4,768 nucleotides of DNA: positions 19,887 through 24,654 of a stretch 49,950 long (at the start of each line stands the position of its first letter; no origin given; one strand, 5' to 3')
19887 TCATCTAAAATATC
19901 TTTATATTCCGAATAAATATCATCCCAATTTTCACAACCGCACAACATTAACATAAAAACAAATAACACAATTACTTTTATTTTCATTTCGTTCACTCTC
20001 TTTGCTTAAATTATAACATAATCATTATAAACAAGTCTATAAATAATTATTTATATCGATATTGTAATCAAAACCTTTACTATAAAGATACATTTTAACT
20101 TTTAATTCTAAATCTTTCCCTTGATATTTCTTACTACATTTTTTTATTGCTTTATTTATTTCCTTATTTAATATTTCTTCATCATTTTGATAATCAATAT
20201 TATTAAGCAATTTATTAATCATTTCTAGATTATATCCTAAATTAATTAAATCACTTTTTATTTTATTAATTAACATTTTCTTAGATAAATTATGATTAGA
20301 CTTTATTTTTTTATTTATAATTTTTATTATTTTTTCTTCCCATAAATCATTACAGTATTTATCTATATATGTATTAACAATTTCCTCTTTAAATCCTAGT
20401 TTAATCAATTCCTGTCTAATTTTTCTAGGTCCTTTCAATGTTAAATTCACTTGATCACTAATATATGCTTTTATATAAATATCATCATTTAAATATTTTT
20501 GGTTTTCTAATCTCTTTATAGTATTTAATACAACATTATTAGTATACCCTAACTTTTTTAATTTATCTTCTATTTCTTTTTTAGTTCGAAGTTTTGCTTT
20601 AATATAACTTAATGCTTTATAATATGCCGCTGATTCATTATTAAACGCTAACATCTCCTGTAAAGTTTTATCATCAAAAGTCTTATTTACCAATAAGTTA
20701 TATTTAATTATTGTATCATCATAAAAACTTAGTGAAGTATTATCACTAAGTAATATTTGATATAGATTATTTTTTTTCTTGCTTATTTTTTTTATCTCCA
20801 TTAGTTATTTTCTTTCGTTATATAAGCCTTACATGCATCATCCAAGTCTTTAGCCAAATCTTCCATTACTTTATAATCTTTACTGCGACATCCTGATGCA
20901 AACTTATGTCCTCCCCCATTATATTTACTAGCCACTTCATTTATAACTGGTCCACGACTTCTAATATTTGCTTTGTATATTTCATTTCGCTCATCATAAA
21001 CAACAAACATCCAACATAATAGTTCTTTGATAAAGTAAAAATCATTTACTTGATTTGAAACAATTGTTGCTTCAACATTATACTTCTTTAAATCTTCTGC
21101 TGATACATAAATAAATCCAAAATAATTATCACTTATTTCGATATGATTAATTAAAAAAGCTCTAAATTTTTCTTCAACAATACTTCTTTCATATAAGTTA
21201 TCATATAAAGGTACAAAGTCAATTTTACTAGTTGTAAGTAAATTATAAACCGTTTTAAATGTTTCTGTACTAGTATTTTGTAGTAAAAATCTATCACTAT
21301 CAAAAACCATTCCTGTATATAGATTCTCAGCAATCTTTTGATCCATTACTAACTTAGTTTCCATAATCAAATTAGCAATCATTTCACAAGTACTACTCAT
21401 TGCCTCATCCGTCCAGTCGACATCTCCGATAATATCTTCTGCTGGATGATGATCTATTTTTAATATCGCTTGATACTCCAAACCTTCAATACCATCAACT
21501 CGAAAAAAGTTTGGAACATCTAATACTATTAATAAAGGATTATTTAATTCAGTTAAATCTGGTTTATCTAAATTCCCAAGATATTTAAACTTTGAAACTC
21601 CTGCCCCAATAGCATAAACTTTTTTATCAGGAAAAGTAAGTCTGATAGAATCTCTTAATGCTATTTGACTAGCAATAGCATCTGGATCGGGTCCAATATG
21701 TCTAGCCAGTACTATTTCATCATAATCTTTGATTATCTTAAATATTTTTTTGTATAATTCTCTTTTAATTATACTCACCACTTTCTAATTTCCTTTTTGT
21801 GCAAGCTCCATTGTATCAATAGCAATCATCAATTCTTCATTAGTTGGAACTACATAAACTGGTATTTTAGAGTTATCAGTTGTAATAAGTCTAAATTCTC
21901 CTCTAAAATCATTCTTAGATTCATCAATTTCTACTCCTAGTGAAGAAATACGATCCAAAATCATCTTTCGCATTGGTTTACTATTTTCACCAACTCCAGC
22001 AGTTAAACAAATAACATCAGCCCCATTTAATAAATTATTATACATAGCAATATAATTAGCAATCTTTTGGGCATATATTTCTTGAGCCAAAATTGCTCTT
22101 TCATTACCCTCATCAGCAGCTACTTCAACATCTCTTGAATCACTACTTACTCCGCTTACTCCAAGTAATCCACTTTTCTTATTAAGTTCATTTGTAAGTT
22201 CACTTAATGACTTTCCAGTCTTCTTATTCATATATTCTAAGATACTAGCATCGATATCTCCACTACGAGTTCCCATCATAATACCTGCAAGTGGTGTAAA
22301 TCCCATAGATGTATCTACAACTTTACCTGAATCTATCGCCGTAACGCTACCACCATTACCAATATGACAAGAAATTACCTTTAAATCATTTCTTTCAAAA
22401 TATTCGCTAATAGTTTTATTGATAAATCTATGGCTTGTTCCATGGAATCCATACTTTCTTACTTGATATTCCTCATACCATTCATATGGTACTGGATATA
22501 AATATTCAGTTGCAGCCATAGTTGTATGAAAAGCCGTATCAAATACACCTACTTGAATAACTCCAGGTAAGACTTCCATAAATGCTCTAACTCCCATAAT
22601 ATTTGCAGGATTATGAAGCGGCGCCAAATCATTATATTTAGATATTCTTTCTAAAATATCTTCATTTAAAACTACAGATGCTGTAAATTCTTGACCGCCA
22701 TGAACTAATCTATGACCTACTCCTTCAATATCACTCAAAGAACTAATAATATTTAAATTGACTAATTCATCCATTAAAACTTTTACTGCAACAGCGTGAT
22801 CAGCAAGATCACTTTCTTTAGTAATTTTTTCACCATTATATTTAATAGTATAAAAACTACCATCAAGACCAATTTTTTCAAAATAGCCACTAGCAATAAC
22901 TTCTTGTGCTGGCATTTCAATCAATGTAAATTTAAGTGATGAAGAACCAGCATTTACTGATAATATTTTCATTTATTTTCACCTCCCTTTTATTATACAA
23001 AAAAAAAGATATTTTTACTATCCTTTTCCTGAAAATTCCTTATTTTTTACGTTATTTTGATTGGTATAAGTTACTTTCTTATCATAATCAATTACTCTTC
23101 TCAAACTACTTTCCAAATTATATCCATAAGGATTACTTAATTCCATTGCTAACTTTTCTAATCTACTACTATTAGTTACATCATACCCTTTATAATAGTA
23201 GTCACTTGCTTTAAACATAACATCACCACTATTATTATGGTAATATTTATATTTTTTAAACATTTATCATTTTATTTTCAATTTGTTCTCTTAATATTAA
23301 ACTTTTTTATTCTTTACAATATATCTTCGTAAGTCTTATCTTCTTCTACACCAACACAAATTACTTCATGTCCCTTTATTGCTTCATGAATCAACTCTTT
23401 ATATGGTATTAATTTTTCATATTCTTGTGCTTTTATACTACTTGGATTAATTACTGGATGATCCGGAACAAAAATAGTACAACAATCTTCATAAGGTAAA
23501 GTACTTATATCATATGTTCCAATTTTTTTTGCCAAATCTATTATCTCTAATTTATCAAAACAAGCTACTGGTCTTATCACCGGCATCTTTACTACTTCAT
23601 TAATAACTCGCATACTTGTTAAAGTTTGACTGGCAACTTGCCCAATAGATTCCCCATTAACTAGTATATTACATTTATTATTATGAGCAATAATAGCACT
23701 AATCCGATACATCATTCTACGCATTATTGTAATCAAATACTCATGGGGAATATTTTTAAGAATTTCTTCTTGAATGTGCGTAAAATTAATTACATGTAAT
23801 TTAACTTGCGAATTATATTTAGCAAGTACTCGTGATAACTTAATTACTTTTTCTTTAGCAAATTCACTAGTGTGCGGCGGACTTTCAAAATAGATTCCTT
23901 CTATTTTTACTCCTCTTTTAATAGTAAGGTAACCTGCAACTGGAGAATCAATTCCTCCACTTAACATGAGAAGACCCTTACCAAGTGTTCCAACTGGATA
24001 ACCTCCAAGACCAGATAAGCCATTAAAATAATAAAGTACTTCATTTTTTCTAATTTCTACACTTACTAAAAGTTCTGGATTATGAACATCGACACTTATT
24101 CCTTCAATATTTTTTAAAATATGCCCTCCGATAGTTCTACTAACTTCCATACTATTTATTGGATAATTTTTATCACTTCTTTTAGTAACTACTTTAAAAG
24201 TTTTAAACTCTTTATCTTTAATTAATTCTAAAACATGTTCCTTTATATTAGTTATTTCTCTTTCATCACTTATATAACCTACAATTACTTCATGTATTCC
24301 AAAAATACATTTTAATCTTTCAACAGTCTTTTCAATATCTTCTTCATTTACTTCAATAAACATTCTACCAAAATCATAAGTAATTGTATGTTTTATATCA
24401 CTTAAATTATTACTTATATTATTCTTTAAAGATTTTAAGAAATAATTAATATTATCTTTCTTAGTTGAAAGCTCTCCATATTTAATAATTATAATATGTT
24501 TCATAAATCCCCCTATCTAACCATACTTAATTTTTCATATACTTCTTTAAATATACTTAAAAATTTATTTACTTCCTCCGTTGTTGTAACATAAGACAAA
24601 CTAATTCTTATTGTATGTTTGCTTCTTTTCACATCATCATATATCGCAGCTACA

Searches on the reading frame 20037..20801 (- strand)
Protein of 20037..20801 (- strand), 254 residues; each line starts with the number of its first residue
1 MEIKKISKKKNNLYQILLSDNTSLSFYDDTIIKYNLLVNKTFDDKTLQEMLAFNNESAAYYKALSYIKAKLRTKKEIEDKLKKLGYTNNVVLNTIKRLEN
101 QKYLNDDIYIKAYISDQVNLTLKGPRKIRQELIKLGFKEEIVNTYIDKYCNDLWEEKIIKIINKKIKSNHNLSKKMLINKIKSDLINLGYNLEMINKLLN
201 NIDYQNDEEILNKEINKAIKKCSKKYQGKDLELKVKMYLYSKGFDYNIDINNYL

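Call 27: search_protein_families(library=ncbifam, proteins=[window:20037-20801:-], max_evalue=0.00001)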
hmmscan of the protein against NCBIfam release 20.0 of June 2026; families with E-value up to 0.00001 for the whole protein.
window:20037-20801:- (254 aa): 11 families
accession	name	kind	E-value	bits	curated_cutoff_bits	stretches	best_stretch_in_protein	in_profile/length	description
NF010733.0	PRK14135.1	equivalog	2.8e-54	184.5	240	1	3-253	4-259/267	recombination regulator RecX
NF001058.0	PRK00117.4-1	equivalog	2.9e-25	89.6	194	1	5-202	10-207/214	recombination regulator RecX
NF010732.0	PRK14134.1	equivalog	9.3e-17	61.6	351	1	6-221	10-227/283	recombination regulator RecX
NF001057.0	PRK00117.3-3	equivalog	8e-14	52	146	1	73-201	19-145/151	recombination regulator RecX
NF001063.0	PRK00117.5-3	equivalog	3.7e-13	49.6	186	1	54-202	8-153/165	recombination regulator RecX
NF001054.0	PRK00117.2-1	equivalog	2e-12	47.5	189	1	55-204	6-152/154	recombination regulator RecX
NF001065.0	PRK00117.5-5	equivalog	9.5e-11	42.1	175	1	55-166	3-110/149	recombination regulator RecX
NF001059.0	PRK00117.4-3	equivalog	8.9e-10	38.5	253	1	60-171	49-160/206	recombination regulator RecX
NF001064.0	PRK00117.5-4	equivalog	1.3e-09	37.8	217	1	63-200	37-174/194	recombination regulator RecX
NF001056.0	PRK00117.3-1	equivalog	7.3e-08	32.4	237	1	55-171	20-136/181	recombination regulator RecX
TIGR00084.2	ruvA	equivalog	4.8e-06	26.3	85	0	171-220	153-198/202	Holliday junction branch migration protein RuvA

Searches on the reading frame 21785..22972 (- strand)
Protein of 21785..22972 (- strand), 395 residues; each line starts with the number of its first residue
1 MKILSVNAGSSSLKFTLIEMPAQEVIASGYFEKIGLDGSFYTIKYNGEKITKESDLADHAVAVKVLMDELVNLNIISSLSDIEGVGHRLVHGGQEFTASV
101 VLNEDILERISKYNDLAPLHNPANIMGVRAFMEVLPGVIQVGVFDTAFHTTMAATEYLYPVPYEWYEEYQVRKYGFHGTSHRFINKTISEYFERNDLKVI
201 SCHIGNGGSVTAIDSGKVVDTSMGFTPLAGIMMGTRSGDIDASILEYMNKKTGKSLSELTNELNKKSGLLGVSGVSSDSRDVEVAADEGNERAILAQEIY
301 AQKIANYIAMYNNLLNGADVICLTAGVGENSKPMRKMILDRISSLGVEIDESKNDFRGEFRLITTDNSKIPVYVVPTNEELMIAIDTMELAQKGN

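Call 27: search_protein_families(library=ncbifam, proteins=[window:21785-22972:-], max_evalue=0.00001)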
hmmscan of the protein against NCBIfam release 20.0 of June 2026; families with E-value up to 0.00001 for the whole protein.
window:21785-22972:- (395 aa): 8 families
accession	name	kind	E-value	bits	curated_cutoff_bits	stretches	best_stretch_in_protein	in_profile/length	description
TIGR00016.1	ackA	subfamily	1.1e-146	488.7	293.4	1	1-391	4-404/405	acetate/propionate family kinase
NF009063.0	PRK12397.1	equivalog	6.3e-139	463.1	659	1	2-391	4-393/404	acetate/propionate family kinase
NF005520.0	PRK07157.1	equivalog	3.6e-132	441.2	561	1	1-391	3-398/400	acetate kinase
NF009045.0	PRK12379.1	equivalog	8.1e-121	403.6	580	1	3-392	7-394/402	propionate kinase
NF009099.0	PRK12440.1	equivalog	4.2e-109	365.1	693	1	3-390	6-396/397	acetate/propionate family kinase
NF005462.0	PRK07058.1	equivalog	8.2e-89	298.4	486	1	3-392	6-391/396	acetate/propionate family kinase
NF002834.0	PRK03011.1-5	subfamily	1.1e-17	64.2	222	1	172-345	150-323/357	butyrate kinase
TIGR02707.1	butyr_kinase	equivalog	1.1e-12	47.6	289.1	1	175-343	150-318/351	butyrate kinase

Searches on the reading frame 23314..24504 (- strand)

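Call 27: search_protein_families(library=ncbifam, proteins=[window:23314-24504:-], max_evalue=0.00001)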
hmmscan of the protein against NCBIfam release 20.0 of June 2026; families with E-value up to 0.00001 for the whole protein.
window:23314-24504:- (396 aa): 2 families
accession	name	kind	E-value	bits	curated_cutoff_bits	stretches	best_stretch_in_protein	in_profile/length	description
TIGR00342.1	TIGR00342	equivalog_domain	1.1e-108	363.7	264.5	1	5-366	1-365/373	tRNA uracil 4-sulfurtransferase ThiI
NF006222.0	PRK08349.1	subfamily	2.7e-45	154.7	251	1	180-356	6-182/198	hypothetical protein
